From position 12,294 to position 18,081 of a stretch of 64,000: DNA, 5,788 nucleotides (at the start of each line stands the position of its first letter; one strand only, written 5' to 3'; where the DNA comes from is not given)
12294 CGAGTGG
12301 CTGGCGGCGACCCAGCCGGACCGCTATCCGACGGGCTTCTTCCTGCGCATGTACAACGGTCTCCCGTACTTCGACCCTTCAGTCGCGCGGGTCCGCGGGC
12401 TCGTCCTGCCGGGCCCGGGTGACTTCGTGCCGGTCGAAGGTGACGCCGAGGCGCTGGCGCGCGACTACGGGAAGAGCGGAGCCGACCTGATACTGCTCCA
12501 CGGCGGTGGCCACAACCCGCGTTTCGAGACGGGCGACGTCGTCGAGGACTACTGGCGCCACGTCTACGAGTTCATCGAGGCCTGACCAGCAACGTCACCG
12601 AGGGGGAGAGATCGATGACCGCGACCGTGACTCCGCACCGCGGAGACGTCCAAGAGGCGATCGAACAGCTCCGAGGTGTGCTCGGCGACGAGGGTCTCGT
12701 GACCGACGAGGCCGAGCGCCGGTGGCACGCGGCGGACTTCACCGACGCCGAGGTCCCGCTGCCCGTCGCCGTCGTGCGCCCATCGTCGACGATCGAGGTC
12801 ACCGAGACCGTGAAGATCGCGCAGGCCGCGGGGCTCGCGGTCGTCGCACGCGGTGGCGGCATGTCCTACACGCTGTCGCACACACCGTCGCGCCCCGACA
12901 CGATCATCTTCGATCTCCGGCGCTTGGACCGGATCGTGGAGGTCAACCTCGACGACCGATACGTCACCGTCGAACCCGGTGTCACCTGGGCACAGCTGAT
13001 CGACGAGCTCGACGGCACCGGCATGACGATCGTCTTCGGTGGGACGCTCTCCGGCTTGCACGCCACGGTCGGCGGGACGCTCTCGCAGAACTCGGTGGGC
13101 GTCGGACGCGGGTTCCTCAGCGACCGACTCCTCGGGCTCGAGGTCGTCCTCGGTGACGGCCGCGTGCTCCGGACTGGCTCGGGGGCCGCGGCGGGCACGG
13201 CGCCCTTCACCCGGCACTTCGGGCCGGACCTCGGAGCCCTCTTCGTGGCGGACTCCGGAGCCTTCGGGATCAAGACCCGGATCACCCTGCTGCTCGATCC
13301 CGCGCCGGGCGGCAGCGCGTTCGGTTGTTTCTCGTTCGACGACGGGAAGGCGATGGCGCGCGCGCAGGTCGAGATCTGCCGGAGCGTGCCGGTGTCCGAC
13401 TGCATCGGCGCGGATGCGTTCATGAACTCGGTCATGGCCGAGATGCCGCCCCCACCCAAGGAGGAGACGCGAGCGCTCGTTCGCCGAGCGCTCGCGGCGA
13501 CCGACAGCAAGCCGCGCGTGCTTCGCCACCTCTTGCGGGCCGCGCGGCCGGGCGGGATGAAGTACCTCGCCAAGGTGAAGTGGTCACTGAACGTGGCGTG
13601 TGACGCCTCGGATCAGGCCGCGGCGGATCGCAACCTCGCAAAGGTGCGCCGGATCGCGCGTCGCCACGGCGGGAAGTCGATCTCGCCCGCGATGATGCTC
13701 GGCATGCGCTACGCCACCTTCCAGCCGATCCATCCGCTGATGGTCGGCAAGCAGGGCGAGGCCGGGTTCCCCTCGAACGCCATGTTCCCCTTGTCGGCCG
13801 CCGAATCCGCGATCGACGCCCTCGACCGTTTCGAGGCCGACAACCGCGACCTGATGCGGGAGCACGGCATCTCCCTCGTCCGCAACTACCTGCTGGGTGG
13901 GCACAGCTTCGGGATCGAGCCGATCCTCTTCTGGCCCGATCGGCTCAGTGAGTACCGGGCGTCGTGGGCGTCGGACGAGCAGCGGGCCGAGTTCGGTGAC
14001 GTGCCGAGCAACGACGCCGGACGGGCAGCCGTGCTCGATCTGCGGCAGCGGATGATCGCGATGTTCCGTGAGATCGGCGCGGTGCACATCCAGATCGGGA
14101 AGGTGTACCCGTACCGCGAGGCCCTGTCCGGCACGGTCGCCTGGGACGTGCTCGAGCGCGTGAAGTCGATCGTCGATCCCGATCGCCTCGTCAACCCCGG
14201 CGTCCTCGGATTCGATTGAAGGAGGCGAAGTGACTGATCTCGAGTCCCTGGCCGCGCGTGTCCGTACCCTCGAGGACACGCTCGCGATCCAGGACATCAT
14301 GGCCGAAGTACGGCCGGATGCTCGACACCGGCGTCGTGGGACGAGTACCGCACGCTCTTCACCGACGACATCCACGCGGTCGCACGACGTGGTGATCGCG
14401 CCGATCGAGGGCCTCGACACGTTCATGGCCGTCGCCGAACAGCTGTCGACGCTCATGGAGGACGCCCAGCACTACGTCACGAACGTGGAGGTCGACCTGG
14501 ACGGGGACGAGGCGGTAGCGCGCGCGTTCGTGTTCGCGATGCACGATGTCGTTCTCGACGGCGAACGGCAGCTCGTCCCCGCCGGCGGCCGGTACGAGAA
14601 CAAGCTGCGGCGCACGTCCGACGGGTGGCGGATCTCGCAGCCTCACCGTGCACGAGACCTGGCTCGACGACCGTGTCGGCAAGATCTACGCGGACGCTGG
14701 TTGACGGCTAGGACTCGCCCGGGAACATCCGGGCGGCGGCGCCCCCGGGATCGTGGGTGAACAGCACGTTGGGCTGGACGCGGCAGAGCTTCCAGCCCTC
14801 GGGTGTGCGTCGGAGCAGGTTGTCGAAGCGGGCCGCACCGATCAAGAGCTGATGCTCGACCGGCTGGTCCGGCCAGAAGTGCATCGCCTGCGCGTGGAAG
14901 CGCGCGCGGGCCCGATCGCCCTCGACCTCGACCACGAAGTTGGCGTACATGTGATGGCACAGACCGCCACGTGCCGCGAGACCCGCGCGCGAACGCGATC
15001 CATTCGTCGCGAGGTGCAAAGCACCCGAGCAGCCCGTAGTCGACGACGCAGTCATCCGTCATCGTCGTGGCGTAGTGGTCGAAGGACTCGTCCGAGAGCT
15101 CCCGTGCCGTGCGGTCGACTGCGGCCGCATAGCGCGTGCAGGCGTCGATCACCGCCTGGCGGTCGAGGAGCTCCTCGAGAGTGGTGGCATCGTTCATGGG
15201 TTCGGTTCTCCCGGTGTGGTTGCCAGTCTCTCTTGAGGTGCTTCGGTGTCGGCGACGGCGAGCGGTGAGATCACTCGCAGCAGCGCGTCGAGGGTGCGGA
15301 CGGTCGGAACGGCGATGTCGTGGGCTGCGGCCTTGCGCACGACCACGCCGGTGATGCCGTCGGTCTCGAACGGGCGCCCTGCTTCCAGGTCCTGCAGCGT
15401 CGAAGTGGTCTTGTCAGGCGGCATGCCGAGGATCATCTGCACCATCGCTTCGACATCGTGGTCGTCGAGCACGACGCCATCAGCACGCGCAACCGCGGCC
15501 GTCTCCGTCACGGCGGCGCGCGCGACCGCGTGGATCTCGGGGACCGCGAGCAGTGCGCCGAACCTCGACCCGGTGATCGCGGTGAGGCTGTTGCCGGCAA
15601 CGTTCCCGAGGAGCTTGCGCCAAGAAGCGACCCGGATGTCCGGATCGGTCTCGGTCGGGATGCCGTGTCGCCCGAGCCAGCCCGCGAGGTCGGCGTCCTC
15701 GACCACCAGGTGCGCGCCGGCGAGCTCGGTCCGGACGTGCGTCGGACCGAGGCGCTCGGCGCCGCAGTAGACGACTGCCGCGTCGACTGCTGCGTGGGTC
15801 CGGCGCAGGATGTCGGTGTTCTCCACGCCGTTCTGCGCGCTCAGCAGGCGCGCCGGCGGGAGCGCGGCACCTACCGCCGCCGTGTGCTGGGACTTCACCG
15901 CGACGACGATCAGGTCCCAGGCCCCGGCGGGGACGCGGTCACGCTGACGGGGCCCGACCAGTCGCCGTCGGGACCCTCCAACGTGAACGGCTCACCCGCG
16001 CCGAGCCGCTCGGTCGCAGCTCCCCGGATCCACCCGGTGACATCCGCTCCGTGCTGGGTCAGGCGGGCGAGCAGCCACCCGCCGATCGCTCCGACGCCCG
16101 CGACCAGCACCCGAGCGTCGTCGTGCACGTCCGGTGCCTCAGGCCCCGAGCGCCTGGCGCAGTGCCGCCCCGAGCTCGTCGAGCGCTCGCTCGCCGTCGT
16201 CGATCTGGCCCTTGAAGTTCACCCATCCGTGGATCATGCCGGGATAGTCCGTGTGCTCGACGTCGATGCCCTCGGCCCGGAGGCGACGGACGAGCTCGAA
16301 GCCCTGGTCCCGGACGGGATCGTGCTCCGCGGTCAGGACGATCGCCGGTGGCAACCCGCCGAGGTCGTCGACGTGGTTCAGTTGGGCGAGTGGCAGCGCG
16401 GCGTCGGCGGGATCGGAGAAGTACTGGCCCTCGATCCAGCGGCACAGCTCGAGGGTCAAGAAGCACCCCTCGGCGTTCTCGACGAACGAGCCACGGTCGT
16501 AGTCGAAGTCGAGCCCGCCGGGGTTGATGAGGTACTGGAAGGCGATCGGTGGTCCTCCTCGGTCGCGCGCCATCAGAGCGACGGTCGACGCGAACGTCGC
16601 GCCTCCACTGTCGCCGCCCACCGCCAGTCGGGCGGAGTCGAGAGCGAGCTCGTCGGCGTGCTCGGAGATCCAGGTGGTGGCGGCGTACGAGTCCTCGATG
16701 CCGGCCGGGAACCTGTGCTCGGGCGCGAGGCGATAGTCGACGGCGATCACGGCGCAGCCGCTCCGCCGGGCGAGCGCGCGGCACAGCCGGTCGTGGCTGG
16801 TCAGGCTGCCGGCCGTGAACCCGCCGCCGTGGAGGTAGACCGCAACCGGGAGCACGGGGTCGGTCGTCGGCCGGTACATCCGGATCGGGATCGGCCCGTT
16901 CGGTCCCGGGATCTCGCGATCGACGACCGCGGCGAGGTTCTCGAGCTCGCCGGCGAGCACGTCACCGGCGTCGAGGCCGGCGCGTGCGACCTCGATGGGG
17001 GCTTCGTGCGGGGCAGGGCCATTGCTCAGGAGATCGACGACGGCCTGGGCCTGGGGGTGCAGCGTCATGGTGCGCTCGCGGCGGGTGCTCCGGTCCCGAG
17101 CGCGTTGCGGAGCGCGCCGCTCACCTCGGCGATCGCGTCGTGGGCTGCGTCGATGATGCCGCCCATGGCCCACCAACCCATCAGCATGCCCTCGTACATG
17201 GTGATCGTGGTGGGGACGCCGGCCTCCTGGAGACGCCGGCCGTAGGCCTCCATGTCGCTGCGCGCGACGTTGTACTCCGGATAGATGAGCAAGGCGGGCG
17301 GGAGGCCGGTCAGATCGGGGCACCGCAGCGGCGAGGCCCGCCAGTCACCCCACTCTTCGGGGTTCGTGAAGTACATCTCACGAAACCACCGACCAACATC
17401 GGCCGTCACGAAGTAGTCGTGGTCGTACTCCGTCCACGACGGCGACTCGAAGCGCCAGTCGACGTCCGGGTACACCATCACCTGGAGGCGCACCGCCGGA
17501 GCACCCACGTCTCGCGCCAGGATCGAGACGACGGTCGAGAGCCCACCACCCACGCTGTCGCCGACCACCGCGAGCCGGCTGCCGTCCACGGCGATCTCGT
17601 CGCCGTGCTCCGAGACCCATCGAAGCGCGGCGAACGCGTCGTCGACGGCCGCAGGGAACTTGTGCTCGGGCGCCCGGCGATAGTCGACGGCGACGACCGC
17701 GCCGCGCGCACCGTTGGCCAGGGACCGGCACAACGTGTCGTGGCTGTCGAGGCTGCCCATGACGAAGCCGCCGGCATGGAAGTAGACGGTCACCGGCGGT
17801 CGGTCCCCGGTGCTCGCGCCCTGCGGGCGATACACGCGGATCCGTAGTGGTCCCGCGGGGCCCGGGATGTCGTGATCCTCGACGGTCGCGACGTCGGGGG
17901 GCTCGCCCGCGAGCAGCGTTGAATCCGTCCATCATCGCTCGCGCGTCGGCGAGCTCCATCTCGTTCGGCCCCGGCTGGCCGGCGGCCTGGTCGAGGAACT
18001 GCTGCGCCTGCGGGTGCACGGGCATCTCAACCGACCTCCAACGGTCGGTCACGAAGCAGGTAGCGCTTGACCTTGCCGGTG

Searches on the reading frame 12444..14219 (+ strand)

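Call 29: search_protein_families(library=pfam, proteins=[window:12444-14219:+], max_evalue=0.0001)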
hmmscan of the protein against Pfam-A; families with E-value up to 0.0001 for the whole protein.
window:12444-14219:+ (591 aa): 1 family
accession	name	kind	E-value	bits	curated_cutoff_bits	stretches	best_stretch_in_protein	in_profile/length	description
PF01565.28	FAD_binding_4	-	3.2e-30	105.1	26.4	1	107-245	1-139/139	FAD binding domain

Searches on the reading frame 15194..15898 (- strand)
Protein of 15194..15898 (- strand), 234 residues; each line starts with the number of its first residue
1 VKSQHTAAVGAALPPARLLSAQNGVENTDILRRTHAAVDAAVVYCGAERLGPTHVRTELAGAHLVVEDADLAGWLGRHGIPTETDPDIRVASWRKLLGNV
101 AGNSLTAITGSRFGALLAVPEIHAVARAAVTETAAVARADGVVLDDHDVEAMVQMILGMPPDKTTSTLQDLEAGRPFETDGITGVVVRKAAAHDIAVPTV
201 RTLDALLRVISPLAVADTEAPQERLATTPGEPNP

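Call 29: search_protein_families(library=pfam, proteins=[window:15194-15898:-], max_evalue=0.0001)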
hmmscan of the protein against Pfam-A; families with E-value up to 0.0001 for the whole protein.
window:15194-15898:- (234 aa): 1 family
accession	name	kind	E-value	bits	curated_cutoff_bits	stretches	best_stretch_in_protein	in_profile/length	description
PF08546.17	ApbA_C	-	5.5e-32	111.2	22.7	1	87-210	1-124/125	Ketopantoate reductase PanE/ApbA C terminal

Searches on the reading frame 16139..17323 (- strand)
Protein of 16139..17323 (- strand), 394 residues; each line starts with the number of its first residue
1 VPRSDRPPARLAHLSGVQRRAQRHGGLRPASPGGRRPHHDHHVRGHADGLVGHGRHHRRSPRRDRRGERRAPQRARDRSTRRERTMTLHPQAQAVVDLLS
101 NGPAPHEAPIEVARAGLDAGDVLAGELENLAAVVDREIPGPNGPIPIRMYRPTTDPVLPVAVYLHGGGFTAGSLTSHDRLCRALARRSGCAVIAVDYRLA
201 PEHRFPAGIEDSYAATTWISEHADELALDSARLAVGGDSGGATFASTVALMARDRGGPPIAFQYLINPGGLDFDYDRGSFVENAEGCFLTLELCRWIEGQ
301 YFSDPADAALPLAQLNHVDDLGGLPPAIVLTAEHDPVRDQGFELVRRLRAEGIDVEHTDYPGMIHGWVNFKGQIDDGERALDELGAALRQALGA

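Call 29: search_protein_families(library=pfam, proteins=[window:16139-17323:-], max_evalue=0.0001)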
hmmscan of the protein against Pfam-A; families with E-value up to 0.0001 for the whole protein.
window:16139-17323:- (394 aa): 3 families
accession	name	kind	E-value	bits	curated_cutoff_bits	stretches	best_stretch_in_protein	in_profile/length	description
PF07859.19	Abhydrolase_3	-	3.3e-66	223.5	25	1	162-368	2-209/210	alpha/beta hydrolase fold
PF20434.5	BD-FAE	-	5.3e-19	69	26.8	1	152-253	6-111/215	BD-FAE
PF00135.34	COesterase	-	9.6e-08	31.8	27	1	155-255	100-207/515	Carboxylesterase family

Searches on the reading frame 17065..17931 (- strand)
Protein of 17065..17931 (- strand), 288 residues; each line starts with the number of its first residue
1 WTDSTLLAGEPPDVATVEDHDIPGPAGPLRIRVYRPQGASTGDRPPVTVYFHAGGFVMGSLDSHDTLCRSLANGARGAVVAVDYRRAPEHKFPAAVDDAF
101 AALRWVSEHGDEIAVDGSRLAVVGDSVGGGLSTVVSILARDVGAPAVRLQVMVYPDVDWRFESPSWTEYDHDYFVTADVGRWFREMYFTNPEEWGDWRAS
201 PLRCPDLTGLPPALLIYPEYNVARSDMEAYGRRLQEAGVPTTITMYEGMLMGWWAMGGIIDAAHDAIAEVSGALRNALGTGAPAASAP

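Call 6: search_protein_families(library=pfam, proteins=[window:17065-17931:-], max_evalue=0.01)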
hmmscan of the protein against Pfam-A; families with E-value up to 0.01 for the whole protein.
window:17065-17931:- (288 aa): 4 families
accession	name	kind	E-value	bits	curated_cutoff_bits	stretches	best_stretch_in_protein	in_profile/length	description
PF07859.19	Abhydrolase_3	-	8.4e-68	228.7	25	1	49-253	2-208/210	alpha/beta hydrolase fold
PF20434.5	BD-FAE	-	7.2e-16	58.8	26.8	1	33-139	3-110/215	BD-FAE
PF00135.34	COesterase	-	3.9e-07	29.8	27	1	29-133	86-198/515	Carboxylesterase family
PF12740.14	PETase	-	0.00093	19.1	28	0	96-136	100-143/263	PET hydrolase-like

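Call 7: search_protein_families(library=ncbifam, proteins=[window:17065-17931:-], max_evalue=0.01)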
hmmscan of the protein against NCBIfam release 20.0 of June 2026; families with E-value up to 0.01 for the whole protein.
window:17065-17931:- (288 aa): 9 families
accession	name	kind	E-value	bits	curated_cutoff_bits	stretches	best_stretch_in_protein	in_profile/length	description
NF058653.1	LipP1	equivalog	4e-94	314.8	350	1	7-273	36-299/300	LipP1 family hormone-sensitive lipase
NF033149.0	CHL_hydrolase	equivalog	1.9e-66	224.1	500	1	9-278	41-309/310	chloramphenicol hydrolase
NF007547.0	PRK10162.1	equivalog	2.1e-37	128.8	389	1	12-269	56-310/321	acetyl esterase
NF058651.1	GESAG_HSLs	subfamily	9.1e-31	107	430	1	43-273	65-291/296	GESAG motif subfamily hormone-sensitive lipase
NF058649.1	GTSAG_HSLs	subfamily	1.2e-25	90.6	380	1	29-268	75-302/312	GTSAG motif subfamily hormone-sensitive lipase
NF058650.1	GCSAG_HSLs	subfamily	1.6e-18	67.3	410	1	36-255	75-291/314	GCSAG motif subfamily hormone-sensitive lipase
NF052354.1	EstLipQMycob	equivalog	2.1e-06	26.6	700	1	31-141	151-261/418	esterase LipQ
NF041556.1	tannase_B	equivalog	0.00088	18.6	300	1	72-135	110-172/463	subtype B tannase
NF042968.1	AcxylEst_AxeA1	equivalog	0.0014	17.1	700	1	49-145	52-147/459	acetylxylan esterase AxeA1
